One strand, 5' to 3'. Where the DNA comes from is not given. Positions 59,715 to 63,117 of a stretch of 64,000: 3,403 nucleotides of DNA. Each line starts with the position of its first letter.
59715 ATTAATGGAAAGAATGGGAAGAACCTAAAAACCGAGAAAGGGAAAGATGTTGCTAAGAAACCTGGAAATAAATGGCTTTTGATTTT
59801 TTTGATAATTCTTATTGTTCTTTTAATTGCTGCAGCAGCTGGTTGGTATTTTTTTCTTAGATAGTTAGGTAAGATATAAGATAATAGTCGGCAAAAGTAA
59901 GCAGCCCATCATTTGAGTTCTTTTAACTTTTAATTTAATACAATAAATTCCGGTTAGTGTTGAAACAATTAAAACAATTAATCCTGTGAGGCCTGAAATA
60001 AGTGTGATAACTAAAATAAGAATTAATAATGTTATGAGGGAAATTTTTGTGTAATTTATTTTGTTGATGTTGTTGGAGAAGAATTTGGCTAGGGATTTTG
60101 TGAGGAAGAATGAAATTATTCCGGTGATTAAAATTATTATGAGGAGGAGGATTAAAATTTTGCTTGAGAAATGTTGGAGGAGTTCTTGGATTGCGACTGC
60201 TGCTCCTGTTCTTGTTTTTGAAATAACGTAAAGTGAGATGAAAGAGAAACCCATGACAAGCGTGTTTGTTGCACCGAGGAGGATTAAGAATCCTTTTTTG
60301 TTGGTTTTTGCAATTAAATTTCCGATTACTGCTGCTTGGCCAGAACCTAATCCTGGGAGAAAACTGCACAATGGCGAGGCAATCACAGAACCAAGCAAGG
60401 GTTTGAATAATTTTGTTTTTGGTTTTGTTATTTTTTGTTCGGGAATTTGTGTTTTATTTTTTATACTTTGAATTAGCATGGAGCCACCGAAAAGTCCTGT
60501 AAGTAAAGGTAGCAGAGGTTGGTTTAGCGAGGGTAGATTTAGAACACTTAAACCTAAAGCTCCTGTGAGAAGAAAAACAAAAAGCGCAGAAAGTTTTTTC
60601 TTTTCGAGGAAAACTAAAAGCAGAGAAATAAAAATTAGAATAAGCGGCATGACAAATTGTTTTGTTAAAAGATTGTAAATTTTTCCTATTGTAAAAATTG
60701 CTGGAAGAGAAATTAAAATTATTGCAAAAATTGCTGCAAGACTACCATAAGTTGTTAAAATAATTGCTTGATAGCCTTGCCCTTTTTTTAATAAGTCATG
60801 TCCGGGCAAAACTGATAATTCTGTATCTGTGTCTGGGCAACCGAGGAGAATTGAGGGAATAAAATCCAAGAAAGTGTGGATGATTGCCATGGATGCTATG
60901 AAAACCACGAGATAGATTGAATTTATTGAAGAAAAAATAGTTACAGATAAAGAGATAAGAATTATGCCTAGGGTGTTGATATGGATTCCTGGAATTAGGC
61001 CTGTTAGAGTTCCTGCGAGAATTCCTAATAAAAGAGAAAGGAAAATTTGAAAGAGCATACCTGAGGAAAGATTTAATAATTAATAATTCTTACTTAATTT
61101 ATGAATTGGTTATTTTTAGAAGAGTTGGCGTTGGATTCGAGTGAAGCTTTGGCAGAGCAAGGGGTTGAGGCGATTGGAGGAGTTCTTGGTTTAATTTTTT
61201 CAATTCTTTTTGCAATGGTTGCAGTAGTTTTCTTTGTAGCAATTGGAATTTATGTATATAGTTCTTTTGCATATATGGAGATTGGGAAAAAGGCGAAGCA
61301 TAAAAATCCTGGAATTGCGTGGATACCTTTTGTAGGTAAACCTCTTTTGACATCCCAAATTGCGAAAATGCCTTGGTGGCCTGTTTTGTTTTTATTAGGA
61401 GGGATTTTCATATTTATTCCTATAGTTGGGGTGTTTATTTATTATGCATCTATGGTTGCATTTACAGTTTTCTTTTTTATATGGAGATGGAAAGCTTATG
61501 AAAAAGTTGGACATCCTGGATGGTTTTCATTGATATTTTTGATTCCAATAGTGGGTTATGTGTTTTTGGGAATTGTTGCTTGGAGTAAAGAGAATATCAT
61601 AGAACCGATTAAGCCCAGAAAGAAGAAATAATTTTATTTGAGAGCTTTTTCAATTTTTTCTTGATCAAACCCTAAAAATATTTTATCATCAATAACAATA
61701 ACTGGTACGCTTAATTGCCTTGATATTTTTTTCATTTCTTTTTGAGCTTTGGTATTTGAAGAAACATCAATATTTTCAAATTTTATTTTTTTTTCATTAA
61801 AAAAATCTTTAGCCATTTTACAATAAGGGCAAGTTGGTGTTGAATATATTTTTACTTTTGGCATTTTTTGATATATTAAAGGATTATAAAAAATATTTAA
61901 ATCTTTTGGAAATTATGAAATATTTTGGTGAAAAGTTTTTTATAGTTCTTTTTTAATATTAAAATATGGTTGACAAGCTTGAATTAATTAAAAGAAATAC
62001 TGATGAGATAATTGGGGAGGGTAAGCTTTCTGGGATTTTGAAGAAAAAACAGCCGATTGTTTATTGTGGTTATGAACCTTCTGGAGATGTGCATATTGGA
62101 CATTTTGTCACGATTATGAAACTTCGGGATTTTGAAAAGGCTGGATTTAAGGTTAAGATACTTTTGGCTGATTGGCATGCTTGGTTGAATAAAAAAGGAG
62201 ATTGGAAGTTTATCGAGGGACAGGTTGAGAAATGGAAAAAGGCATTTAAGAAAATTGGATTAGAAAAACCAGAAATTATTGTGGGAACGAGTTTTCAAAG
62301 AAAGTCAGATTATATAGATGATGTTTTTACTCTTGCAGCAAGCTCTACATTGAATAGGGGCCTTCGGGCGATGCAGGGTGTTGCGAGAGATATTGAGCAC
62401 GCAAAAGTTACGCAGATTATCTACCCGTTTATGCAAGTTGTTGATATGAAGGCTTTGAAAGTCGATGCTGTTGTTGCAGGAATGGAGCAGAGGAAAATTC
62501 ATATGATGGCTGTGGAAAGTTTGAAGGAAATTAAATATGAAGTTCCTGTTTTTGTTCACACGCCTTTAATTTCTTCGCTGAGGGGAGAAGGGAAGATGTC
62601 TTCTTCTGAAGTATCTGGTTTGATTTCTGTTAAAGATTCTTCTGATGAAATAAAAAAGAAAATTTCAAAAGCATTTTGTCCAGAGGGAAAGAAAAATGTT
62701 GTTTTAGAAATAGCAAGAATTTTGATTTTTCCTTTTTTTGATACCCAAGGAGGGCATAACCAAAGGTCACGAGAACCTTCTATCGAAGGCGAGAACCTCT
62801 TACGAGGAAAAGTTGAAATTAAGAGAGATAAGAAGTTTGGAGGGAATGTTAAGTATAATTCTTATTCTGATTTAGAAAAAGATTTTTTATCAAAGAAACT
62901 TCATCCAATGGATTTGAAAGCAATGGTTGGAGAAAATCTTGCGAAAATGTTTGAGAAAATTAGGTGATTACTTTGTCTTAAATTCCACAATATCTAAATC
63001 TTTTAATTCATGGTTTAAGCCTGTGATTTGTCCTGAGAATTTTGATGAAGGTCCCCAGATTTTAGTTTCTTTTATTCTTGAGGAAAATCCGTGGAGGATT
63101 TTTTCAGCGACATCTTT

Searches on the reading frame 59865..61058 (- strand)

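Call 41: search_protein_families(library=pfam, proteins=[window:59865-61058:-], max_evalue=0.0001)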
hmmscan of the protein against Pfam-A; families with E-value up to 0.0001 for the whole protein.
window:59865-61058:- (397 aa): 1 family
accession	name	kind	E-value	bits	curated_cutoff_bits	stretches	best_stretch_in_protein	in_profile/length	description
PF01970.21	TctA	-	3.9e-46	158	28.9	1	7-384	2-422/423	Tripartite tricarboxylate transporter TctA family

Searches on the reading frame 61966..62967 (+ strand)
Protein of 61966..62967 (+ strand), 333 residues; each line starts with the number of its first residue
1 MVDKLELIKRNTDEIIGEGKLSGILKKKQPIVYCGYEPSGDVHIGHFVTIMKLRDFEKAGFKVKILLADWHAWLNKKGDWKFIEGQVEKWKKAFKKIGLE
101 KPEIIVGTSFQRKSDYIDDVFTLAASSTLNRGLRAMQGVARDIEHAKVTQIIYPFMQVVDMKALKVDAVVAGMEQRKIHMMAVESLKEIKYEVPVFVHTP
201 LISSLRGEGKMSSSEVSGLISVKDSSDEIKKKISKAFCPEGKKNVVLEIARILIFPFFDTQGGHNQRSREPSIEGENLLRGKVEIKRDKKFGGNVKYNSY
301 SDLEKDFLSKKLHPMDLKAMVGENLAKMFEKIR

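Call 41: search_protein_families(library=pfam, proteins=[window:61966-62967:+], max_evalue=0.0001)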
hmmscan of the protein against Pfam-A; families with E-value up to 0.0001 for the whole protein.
window:61966-62967:+ (333 aa): 1 family
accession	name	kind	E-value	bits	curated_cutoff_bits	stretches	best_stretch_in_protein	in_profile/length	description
PF00579.31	tRNA-synt_1b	-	1.7e-46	159.3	21.1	1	27-330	3-292/292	tRNA synthetases class I (W and Y)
